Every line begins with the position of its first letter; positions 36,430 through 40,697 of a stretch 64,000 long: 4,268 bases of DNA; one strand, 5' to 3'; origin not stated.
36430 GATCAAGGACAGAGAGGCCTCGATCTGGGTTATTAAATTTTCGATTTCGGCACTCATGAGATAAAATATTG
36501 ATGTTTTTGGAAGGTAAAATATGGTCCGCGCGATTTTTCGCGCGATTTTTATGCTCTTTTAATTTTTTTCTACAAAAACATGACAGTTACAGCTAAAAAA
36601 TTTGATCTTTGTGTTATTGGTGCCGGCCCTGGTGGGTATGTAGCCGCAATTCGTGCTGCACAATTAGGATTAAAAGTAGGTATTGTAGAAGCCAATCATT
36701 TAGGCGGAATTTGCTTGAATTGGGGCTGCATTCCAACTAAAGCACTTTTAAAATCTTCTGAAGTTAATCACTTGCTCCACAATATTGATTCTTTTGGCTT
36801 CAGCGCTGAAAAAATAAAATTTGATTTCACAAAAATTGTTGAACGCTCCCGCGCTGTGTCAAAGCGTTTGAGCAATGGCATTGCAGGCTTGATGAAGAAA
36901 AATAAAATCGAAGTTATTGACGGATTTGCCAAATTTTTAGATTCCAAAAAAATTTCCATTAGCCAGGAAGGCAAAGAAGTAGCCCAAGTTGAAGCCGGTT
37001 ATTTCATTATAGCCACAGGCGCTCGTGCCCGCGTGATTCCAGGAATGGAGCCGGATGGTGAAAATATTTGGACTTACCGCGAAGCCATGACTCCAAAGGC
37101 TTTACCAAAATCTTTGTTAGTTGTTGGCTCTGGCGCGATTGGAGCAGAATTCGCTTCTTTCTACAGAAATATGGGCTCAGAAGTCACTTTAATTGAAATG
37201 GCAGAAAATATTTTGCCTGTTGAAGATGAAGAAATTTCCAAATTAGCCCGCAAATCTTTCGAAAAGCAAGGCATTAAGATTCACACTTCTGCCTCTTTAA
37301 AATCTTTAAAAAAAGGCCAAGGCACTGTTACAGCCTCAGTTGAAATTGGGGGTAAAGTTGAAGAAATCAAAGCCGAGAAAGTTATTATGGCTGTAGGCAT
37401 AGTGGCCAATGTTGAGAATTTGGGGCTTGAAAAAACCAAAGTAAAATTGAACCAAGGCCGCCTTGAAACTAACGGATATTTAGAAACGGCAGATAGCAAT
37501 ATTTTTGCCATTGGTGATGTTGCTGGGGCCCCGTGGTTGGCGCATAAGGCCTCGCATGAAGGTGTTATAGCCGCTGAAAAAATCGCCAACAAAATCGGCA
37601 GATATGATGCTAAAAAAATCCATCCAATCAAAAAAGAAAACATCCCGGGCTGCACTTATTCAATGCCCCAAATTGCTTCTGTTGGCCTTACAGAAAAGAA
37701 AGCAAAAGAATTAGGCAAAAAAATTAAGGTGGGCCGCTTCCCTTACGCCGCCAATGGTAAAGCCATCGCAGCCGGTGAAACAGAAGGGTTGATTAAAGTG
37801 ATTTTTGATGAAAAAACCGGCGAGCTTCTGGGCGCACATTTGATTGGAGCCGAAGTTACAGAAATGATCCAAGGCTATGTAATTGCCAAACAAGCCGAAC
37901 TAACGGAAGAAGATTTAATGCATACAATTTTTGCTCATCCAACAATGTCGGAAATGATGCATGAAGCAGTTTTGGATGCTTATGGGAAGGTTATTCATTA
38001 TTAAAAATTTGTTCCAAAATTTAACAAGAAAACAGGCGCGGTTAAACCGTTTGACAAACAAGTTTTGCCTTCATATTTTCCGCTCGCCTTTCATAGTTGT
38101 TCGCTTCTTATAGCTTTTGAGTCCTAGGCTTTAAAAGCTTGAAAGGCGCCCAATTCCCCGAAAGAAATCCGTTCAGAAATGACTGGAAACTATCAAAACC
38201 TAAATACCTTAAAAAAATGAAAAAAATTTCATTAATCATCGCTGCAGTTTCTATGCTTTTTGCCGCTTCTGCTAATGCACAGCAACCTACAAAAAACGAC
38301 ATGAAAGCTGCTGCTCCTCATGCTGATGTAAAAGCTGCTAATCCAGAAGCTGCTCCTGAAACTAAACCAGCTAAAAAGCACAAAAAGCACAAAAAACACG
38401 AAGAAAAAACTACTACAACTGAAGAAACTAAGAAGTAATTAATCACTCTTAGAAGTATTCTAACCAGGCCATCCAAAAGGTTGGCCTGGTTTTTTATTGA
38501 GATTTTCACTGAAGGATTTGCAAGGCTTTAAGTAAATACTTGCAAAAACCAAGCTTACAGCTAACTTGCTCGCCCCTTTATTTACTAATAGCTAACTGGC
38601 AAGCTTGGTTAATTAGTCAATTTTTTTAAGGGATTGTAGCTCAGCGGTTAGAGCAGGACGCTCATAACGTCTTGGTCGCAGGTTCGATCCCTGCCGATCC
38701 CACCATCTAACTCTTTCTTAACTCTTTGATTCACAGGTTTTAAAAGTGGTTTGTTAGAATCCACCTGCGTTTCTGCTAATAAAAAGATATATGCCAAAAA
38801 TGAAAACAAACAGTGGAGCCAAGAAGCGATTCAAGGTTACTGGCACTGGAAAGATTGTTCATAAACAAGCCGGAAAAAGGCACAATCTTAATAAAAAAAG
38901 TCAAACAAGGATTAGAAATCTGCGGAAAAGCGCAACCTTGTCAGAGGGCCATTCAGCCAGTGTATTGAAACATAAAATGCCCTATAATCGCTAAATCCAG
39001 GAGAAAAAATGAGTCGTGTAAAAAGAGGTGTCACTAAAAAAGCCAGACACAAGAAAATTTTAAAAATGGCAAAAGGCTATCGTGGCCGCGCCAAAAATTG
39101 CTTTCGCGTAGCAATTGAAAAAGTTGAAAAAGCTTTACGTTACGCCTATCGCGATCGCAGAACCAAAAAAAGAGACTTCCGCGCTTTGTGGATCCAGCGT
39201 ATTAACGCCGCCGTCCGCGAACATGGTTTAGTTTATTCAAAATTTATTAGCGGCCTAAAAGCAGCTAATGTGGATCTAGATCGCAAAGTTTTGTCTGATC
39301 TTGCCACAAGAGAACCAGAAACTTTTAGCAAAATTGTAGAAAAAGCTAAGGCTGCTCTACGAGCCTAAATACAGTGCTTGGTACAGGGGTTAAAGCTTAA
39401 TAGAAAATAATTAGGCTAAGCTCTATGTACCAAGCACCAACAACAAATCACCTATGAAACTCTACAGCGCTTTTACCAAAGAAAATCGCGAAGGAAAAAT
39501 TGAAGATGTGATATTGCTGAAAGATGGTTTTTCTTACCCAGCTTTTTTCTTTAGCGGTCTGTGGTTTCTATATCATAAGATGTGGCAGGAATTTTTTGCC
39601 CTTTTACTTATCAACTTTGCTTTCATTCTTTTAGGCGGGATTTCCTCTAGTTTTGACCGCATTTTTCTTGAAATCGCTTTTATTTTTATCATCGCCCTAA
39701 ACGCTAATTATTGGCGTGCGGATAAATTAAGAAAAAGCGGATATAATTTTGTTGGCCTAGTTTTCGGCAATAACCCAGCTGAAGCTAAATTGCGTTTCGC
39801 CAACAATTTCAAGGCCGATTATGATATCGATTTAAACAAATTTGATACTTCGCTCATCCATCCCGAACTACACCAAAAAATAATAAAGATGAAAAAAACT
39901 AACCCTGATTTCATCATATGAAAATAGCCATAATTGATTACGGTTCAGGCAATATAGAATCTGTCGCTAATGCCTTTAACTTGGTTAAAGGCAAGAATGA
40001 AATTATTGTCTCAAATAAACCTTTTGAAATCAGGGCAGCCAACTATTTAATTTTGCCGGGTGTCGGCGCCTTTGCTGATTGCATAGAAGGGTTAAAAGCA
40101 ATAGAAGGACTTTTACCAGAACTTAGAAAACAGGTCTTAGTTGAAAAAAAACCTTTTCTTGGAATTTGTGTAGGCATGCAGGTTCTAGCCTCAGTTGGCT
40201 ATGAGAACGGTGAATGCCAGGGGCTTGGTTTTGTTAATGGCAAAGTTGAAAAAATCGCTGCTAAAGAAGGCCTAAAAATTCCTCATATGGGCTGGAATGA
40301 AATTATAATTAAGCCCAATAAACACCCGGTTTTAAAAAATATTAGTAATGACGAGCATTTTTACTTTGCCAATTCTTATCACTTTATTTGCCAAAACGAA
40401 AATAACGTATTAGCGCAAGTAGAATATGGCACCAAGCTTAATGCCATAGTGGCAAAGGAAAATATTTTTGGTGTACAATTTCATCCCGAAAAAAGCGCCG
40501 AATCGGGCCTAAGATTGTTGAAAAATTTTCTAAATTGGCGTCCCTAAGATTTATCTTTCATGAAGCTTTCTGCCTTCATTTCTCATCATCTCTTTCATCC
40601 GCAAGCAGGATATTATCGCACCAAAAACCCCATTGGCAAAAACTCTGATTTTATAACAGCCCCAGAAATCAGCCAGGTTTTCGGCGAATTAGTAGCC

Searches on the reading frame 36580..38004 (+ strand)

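Call 22: search_protein_families(library=pfam, proteins=[window:36580-38004:+], max_evalue=0.00001)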
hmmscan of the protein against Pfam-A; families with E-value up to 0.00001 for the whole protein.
window:36580-38004:+ (474 aa): 7 families
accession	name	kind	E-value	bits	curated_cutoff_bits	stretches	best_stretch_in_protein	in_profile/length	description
PF07992.20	Pyr_redox_2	-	3.2e-69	234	26.1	1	8-328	1-291/291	Pyridine nucleotide-disulphide oxidoreductase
PF02852.28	Pyr_redox_dim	-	8.4e-39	132.6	25.3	1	355-463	1-109/110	Pyridine nucleotide-disulphide oxidoreductase, dimerisation domain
PF00070.33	Pyr_redox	-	1.1e-22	80.7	22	1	179-252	2-75/82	Pyridine nucleotide-disulphide oxidoreductase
PF13738.12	Pyr_redox_3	-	1.5e-11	44.6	30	1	12-312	2-305/305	Pyridine nucleotide-disulphide oxidoreductase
PF13450.12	NAD_binding_8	-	2.4e-09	37.8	21.9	0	12-46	1-36/68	NAD(P)-binding Rossmann-like domain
PF01134.28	GIDA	-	1.9e-08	34.2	22.1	1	9-152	1-156/391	Glucose inhibited division protein A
PF12831.13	FAD_oxidored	-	6.9e-08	32.6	27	1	9-44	1-37/416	FAD dependent oxidoreductase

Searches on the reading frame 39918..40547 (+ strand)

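Call 81: search_protein_families(library=pfam, proteins=[window:39918-40547:+], max_evalue=0.0001)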
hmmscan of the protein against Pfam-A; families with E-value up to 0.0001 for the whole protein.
window:39918-40547:+ (209 aa): 3 families
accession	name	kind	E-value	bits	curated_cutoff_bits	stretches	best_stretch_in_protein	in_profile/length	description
PF00117.34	GATase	-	3.3e-21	76.3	22.8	1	5-205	2-187/190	Glutamine amidotransferase class-I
PF01174.25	SNO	-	1.2e-06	29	27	1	33-205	26-183/188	SNO glutamine amidotransferase family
PF07722.19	Peptidase_C26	-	3.4e-06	27.4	20.5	1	69-191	97-219/219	Peptidase C26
